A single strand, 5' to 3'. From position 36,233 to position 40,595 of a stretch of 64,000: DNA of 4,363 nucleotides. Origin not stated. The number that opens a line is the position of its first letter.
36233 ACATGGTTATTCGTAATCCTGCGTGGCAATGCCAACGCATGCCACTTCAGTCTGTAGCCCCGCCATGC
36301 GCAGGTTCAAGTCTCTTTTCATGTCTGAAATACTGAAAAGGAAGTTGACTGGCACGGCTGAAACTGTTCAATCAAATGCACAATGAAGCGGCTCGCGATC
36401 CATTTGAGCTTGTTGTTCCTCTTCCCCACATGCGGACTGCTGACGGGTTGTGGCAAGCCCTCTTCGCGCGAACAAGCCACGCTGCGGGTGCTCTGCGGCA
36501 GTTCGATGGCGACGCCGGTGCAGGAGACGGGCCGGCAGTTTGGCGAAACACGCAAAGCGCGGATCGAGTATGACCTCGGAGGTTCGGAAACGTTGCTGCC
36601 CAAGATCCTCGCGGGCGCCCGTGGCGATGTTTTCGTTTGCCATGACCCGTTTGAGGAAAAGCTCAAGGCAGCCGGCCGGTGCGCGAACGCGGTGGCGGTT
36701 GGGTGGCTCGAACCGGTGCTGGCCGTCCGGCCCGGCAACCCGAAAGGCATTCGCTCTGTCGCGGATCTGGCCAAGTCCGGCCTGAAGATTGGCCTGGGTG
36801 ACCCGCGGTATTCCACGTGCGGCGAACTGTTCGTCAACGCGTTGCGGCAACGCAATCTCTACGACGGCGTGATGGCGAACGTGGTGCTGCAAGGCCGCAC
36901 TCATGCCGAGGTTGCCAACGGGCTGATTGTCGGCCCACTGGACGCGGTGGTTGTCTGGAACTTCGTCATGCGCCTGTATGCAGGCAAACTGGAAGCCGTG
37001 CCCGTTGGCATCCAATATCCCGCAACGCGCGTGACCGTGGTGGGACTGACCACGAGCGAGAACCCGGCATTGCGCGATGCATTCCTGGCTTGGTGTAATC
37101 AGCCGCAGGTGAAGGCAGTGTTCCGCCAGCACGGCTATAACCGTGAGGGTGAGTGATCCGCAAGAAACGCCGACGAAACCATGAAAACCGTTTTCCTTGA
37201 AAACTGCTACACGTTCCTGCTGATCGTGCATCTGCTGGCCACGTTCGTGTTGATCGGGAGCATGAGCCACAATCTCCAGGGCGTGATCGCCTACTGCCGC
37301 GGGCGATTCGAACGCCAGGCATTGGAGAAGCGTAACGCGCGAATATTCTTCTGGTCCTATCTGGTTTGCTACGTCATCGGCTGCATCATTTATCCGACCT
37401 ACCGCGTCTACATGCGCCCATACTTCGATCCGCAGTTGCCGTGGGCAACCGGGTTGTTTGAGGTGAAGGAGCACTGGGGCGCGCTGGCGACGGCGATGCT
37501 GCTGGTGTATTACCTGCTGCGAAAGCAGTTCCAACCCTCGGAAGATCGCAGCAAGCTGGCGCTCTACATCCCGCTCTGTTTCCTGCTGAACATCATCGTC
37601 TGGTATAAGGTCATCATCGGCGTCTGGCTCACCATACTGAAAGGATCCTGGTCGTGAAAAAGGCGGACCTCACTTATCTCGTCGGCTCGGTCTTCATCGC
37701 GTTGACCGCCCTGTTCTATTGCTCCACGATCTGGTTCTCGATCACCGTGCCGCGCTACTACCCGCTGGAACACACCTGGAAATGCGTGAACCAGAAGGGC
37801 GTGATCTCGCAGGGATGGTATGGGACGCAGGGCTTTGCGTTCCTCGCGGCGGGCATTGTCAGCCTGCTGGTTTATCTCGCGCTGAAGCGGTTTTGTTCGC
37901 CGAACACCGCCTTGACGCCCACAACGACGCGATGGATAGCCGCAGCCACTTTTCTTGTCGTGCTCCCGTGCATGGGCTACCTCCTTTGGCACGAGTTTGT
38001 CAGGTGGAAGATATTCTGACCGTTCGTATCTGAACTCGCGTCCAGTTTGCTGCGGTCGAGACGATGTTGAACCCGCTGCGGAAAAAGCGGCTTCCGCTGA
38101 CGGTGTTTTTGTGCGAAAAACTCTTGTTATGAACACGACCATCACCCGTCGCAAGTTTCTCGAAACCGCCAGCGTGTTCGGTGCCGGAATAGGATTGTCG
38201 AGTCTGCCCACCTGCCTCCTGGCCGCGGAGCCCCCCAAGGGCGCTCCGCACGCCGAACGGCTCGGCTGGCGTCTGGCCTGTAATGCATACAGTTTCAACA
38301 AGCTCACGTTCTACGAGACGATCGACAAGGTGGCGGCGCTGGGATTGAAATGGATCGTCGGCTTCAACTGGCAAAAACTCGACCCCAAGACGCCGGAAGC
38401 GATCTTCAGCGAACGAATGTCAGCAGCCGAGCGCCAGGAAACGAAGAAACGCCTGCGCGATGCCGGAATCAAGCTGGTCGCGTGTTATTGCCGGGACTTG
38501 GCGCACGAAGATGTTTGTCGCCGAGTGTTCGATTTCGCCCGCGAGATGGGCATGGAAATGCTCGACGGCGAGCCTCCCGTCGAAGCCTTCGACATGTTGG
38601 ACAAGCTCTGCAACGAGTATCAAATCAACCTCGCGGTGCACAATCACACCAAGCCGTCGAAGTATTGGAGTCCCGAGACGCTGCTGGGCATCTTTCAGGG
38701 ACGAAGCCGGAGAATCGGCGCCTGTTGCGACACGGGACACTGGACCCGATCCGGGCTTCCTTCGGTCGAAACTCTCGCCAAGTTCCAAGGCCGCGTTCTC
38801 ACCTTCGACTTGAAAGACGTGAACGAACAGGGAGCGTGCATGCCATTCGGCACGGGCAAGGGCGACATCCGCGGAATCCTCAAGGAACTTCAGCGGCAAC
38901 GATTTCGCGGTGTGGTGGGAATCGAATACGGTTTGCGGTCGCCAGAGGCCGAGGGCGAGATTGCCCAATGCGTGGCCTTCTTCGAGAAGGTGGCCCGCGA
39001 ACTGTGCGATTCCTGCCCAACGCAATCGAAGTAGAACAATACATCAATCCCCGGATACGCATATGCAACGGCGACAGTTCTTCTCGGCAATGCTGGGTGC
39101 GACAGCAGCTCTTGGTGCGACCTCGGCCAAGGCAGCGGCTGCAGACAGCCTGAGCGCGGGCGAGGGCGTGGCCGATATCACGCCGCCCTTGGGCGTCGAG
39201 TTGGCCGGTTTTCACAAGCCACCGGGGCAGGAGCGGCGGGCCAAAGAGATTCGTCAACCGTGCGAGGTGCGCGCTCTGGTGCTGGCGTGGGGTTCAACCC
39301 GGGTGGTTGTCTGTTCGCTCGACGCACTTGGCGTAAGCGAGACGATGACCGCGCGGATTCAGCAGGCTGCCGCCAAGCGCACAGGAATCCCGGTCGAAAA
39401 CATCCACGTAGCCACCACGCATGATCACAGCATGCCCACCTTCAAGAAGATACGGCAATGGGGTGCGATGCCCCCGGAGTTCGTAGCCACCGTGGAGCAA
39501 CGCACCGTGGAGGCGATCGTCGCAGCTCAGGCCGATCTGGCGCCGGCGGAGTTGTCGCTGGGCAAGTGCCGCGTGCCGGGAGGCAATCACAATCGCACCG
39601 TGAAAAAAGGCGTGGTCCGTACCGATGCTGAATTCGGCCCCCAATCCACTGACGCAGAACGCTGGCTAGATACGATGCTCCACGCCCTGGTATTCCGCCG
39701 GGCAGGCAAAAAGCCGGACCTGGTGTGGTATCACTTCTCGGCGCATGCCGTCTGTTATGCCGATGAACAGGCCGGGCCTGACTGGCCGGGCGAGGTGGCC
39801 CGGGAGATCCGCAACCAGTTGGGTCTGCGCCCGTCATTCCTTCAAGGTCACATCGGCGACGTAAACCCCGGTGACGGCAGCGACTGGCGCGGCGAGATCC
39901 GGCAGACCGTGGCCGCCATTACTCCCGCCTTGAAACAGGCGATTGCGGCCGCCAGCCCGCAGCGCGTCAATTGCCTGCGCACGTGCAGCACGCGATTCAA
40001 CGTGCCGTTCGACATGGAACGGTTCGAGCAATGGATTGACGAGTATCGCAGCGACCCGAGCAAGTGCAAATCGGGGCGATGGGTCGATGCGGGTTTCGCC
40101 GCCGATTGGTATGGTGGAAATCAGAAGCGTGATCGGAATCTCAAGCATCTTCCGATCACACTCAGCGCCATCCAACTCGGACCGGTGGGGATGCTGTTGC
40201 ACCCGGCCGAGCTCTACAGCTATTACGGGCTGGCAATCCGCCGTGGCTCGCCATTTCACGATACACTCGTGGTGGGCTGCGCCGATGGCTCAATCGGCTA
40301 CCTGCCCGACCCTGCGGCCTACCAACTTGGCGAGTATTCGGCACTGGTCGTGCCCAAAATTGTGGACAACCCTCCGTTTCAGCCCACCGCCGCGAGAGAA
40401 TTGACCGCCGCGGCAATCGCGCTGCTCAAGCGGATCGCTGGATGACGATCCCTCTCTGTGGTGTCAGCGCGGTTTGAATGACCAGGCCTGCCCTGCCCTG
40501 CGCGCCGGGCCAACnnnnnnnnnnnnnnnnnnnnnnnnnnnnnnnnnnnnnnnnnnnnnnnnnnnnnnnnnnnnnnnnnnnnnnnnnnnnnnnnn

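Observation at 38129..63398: Dense locus of eight Tat-exported cofactor-type enzymes: candidate periplasmic redox/PLP-assisted glycan deconstruction system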

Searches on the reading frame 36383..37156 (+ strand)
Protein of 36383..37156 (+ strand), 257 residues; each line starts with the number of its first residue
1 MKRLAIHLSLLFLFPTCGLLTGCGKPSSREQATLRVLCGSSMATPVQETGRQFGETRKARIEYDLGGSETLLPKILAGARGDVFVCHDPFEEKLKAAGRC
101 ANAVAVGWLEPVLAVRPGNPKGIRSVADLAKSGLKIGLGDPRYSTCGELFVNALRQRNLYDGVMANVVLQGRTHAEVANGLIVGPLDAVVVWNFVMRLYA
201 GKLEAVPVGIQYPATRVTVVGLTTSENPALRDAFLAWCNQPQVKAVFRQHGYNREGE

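Call 6: search_protein_families(library=pfam, proteins=[window:36383-37156:+], max_evalue=0.01)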
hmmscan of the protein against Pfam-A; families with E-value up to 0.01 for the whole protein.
window:36383-37156:+ (257 aa): 4 families
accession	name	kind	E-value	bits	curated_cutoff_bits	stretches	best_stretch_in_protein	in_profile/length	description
PF13531.11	SBP_bac_11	-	7.1e-37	127.8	25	1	34-252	1-226/227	Bacterial extracellular solute-binding protein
PF12974.12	Phosphonate-bd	-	2.7e-05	24.1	27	1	112-251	88-230/242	ABC transporter, phosphonate, periplasmic substrate-binding protein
PF01547.30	SBP_bac_1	-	0.0021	18.5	26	0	125-244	130-306/307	Bacterial extracellular solute-binding protein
PF12727.12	PBP_like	-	0.0074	15.9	27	0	113-179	73-138/193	PBP superfamily domain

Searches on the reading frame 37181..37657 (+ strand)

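Call 6: search_protein_families(library=pfam, proteins=[window:37181-37657:+], max_evalue=0.01)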
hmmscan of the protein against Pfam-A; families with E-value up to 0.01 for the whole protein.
window:37181-37657:+ (158 aa): 1 family
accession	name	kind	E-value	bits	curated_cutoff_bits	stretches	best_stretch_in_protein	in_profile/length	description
PF04238.17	DUF420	-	0.007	17.1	30.5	0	5-71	67-127/130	Protein of unknown function (DUF420)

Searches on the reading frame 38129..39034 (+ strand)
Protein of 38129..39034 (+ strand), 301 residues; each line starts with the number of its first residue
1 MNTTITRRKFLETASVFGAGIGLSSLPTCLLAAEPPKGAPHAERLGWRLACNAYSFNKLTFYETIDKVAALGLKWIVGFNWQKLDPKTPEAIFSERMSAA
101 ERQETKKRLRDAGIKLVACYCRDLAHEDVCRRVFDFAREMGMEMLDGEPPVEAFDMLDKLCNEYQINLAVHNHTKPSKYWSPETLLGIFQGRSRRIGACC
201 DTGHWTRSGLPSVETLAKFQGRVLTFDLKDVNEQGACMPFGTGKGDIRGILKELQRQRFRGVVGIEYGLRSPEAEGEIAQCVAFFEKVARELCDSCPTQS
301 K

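Call 5: search_protein_families(library=pfam, proteins=[window:38129-39034:+], max_evalue=0.01)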
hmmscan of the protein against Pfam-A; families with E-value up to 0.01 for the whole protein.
window:38129-39034:+ (301 aa): 1 family
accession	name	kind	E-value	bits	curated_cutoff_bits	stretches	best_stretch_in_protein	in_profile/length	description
PF01261.30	AP_endonuc_2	-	2.7e-15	57.2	31.1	1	66-285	2-246/249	Xylose isomerase-like TIM barrel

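Call 28: search_solved_structures(query=window:38129-39034:+, max_evalue=0.001)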
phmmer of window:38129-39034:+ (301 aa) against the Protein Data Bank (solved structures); distinct sequences matched with E-value up to 0.001: 3.
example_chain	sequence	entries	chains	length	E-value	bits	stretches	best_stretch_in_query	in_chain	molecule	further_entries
3p6l_A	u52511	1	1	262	1.2e-53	185.2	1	40-292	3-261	Sugar phosphate isomerase/epimerase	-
4kw2_A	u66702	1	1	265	2e-34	122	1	45-287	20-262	Uncharacterized protein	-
3lmz_A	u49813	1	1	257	3.9e-18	68.5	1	126-288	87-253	Putative sugar isomerase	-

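Call 66: search_protein_families(library=ncbifam, proteins=[window:38129-39034:+], max_evalue=0.01)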
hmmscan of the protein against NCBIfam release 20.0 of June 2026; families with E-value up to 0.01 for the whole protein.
window:38129-39034:+ (301 aa): 2 families
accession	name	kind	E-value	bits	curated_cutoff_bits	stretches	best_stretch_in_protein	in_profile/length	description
TIGR04379.1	myo_inos_iolE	equivalog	3.7e-05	23.4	290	1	142-233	123-214/290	myo-inosose-2 dehydratase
NF041277.1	coba_remo_CbiR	equivalog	0.00079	19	105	1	195-266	161-233/249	cobamide remodeling phosphodiesterase CbiR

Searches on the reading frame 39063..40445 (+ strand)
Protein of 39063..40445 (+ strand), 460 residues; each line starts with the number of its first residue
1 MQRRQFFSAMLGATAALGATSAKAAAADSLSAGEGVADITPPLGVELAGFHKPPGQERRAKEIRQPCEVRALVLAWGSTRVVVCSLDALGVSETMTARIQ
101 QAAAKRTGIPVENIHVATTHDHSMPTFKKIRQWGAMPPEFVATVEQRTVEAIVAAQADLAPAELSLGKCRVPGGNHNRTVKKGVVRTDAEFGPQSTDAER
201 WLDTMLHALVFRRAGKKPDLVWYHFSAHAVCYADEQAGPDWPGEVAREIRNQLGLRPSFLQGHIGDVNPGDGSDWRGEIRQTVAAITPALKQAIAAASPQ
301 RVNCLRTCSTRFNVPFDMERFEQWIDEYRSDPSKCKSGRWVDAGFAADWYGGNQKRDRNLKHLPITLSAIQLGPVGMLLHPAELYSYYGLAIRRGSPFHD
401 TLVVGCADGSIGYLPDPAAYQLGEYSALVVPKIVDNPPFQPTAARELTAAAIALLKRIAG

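Call 5: search_protein_families(library=pfam, proteins=[window:39063-40445:+], max_evalue=0.01)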
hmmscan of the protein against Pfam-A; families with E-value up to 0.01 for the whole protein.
window:39063-40445:+ (460 aa): 1 family
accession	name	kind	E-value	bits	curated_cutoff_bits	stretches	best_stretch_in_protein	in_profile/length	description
PF04734.18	Ceramidase_alk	-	1.8e-10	40.5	32.1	1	32-181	3-159/509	Neutral/alkaline non-lysosomal ceramidase, N-terminal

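Call 66: search_protein_families(library=ncbifam, proteins=[window:39063-40445:+], max_evalue=0.01)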
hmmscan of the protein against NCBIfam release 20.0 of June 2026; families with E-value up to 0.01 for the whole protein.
window:39063-40445:+ (460 aa): 1 family
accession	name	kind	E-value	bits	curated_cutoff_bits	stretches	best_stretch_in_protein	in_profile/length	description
NF041649.1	ceramidase_neut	equivalog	9.4e-06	24.1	1200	1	30-180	1-159/636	neutral ceramidase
